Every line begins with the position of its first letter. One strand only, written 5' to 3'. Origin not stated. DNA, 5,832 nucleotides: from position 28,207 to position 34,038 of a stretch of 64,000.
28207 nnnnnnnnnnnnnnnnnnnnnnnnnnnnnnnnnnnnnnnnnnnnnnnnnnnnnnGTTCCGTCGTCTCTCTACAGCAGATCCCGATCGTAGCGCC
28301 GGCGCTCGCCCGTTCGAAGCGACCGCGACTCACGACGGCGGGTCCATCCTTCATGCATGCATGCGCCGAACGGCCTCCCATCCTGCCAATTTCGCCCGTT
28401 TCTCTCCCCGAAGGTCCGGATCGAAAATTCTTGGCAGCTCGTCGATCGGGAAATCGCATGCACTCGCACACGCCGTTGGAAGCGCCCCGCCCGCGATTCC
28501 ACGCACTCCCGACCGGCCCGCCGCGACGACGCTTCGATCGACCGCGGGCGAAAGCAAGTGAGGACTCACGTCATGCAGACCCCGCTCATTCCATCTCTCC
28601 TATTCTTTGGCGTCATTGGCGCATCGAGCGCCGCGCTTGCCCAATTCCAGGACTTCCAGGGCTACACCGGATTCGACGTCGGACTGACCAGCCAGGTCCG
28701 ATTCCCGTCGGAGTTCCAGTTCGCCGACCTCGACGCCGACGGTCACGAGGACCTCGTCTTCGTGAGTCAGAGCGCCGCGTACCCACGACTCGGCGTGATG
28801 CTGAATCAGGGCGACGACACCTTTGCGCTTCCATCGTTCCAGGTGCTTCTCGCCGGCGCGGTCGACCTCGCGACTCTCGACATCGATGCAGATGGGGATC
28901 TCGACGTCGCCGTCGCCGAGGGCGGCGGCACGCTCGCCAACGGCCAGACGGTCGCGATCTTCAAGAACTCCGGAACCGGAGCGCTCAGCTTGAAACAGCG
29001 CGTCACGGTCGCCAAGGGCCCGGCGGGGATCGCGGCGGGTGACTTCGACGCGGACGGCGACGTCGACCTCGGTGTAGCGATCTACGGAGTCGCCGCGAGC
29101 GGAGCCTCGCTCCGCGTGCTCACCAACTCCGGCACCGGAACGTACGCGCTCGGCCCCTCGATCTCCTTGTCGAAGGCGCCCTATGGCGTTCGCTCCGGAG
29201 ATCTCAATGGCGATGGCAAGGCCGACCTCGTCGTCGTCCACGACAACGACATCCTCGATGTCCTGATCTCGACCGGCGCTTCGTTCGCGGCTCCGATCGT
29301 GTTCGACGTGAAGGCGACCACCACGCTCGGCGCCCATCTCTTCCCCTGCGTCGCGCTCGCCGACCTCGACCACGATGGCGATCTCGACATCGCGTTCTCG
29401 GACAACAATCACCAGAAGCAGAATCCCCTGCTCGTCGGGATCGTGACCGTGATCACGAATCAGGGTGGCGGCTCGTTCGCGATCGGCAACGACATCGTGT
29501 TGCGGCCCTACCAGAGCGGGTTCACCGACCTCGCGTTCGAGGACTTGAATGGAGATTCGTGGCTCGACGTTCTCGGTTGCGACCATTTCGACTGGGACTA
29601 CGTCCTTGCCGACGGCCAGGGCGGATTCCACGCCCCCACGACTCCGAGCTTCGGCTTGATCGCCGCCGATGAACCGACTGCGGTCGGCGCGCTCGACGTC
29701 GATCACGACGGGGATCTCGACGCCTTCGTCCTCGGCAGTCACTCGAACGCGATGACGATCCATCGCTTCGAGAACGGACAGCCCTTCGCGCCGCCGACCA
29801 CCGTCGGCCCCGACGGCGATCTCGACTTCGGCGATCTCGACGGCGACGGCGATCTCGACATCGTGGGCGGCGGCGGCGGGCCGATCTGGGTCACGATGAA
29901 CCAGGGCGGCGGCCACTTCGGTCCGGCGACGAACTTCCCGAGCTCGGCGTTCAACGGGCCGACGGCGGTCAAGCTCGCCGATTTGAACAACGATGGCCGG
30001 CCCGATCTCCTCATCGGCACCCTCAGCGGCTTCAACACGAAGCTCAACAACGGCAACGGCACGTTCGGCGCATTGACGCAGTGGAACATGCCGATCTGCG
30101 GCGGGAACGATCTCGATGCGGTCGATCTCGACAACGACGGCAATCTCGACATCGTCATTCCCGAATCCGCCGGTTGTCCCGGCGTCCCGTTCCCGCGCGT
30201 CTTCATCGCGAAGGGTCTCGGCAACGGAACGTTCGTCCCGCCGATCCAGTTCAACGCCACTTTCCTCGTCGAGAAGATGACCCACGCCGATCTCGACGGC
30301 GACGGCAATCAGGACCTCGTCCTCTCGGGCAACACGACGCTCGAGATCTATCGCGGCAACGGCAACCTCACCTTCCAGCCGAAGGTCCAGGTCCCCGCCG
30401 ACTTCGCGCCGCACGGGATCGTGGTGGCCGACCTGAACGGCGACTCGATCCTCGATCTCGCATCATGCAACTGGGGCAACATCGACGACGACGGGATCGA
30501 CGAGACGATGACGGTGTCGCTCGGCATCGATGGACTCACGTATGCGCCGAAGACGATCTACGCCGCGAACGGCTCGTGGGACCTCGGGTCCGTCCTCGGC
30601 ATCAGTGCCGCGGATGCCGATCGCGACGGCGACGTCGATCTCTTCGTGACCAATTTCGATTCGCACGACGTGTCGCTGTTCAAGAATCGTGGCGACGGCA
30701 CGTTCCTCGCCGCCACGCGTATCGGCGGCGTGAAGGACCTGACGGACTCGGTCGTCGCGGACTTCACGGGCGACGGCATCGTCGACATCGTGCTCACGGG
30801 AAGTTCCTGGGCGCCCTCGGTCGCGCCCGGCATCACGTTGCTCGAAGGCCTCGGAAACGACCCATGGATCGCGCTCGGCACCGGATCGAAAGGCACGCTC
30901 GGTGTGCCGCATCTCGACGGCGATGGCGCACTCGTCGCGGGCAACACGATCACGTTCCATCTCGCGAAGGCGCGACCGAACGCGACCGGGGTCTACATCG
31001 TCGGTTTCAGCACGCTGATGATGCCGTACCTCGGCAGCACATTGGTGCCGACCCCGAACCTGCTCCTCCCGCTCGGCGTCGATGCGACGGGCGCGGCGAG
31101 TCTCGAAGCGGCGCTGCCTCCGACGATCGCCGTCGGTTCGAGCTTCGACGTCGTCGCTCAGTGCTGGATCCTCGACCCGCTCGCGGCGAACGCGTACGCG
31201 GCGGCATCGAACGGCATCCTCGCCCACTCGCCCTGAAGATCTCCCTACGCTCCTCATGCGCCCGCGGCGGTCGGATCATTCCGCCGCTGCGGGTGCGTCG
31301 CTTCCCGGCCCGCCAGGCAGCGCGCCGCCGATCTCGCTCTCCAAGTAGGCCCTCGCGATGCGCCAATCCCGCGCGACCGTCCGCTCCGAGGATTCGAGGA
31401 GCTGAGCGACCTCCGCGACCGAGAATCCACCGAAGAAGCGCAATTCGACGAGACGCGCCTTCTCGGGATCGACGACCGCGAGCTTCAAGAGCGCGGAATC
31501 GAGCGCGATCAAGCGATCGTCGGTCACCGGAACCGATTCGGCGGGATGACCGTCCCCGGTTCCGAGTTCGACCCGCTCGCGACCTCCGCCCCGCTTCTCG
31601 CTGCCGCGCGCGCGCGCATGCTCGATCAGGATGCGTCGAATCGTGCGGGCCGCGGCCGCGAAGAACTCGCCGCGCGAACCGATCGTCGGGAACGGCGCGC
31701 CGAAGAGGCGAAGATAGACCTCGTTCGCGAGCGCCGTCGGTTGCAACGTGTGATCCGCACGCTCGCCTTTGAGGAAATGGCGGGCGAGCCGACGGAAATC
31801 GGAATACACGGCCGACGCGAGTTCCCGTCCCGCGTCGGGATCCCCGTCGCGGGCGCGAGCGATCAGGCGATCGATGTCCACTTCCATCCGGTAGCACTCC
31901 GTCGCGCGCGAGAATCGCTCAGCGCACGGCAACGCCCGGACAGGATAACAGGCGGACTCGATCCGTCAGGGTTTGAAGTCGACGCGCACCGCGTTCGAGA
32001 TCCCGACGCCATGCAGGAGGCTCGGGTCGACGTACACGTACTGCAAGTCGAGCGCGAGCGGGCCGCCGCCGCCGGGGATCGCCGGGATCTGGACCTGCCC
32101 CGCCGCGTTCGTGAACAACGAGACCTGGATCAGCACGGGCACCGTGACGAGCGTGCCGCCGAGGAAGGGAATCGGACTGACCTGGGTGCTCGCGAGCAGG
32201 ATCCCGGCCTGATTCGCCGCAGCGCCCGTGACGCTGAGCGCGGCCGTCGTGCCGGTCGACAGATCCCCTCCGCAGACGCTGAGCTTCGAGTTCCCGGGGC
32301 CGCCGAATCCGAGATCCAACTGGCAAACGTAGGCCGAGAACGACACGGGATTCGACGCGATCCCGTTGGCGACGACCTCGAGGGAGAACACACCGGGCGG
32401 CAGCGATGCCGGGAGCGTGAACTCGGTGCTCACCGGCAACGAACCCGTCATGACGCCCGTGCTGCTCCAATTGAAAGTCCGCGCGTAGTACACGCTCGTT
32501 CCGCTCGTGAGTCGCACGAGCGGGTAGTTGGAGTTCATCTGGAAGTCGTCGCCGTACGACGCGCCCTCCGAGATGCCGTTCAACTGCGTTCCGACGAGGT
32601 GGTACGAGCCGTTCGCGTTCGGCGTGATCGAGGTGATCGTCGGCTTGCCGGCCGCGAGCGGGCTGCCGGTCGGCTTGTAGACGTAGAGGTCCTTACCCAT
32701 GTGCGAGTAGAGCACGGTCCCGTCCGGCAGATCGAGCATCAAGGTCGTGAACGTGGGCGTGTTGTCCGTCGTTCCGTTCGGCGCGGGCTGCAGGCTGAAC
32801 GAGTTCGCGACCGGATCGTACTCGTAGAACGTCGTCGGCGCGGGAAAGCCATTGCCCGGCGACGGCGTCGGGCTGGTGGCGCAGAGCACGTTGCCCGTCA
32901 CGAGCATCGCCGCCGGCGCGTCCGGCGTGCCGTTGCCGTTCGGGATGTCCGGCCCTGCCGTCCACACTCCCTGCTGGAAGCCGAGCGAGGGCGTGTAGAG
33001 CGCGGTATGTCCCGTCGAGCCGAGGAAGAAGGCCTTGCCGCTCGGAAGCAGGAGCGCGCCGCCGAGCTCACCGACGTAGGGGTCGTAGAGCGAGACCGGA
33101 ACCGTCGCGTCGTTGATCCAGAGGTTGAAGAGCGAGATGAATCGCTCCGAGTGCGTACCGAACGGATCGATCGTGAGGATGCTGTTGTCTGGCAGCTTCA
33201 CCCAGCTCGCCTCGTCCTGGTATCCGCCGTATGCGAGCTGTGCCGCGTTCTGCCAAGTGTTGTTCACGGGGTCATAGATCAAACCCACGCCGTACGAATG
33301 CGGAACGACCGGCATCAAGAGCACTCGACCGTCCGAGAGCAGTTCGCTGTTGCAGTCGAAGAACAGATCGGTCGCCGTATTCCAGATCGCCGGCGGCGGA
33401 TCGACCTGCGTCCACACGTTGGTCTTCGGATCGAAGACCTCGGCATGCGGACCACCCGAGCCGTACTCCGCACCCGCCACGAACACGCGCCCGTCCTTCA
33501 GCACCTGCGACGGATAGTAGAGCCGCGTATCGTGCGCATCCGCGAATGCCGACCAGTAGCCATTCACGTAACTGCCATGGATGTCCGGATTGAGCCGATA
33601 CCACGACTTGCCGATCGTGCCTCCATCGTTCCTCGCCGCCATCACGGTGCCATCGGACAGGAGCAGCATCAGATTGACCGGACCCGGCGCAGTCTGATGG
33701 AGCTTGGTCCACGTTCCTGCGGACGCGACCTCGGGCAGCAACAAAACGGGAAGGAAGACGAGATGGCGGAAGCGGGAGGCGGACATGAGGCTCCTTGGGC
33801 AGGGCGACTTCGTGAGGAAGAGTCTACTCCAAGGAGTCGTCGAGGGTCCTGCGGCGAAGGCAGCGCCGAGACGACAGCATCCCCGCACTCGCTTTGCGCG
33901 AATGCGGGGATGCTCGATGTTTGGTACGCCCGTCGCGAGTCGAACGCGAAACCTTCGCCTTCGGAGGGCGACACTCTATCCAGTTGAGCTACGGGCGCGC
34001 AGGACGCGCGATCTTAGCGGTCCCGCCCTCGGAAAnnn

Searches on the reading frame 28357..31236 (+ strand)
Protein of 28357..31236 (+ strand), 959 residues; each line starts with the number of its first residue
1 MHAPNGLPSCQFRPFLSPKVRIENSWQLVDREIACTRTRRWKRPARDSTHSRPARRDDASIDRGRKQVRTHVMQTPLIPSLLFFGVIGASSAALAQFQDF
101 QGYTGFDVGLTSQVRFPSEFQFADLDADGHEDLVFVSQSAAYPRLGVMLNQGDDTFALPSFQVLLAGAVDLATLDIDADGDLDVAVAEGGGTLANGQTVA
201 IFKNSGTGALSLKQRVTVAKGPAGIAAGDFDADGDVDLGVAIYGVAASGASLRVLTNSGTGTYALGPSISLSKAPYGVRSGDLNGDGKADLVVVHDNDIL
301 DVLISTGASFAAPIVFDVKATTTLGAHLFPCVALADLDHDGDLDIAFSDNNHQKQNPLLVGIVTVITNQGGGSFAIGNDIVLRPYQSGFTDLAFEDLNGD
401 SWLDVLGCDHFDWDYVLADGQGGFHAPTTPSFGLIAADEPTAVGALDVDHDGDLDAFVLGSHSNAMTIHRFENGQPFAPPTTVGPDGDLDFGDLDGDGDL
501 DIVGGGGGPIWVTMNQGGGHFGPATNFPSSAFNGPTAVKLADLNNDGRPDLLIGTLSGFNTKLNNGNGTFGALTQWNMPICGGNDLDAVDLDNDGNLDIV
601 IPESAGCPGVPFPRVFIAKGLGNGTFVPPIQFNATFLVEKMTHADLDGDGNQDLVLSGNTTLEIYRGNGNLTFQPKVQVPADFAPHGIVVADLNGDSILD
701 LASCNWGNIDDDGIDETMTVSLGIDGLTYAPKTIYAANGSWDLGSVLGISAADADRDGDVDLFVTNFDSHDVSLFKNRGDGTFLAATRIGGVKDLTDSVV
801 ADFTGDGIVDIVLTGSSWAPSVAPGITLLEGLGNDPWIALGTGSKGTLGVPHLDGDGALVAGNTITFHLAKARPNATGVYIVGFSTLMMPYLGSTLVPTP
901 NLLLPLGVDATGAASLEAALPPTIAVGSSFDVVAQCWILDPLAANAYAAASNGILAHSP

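Call 47: search_protein_families(library=pfam, proteins=[window:28357-31236:+], max_evalue=0.00001)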
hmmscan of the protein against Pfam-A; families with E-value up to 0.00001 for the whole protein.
window:28357-31236:+ (959 aa): 2 families
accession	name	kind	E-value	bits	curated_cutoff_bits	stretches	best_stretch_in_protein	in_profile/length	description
PF13517.12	FG-GAP_3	-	4.6e-74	245.4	26.9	10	493-553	1-61/61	FG-GAP-like repeat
PF01839.29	FG-GAP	-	4.8e-23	81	22.1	0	275-293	2-20/37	FG-GAP repeat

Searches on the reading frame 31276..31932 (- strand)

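Call 47: search_protein_families(library=pfam, proteins=[window:31276-31932:-], max_evalue=0.00001)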
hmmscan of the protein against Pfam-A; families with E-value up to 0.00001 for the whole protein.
window:31276-31932:- (218 aa): 1 family
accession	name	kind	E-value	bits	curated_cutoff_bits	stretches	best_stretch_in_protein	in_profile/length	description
PF07638.17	Sigma70_ECF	-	1.2e-53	182.2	21.1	1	19-201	3-183/185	ECF sigma factor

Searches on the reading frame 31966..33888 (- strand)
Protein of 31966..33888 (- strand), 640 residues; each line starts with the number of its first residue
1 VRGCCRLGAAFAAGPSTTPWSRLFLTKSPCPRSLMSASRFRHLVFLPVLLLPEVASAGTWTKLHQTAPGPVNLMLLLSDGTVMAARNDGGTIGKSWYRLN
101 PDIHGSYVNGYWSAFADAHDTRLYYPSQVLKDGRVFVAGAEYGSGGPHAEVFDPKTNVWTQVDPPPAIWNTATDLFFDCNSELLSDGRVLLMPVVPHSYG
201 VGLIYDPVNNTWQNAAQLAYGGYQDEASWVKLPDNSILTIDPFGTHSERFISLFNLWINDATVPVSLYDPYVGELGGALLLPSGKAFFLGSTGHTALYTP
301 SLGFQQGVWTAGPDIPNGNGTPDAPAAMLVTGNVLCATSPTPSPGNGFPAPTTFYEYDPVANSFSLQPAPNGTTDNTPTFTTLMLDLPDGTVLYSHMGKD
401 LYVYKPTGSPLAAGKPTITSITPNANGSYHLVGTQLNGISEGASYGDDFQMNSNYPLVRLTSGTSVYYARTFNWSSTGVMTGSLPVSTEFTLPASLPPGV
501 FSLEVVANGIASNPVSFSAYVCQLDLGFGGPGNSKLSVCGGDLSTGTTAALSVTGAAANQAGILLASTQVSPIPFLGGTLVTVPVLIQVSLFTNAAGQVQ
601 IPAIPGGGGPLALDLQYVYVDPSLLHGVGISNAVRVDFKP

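Call 47: search_protein_families(library=pfam, proteins=[window:31966-33888:-], max_evalue=0.00001)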
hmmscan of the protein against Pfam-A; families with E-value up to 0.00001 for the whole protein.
window:31966-33888:- (640 aa): 2 families
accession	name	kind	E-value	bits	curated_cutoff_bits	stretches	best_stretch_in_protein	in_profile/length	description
PF13964.12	Kelch_6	-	1.1e-06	28.9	25.3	0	125-166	5-47/50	Kelch motif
PF01344.31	Kelch_1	-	9.2e-06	25.5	20.1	0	149-165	29-45/46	Kelch motif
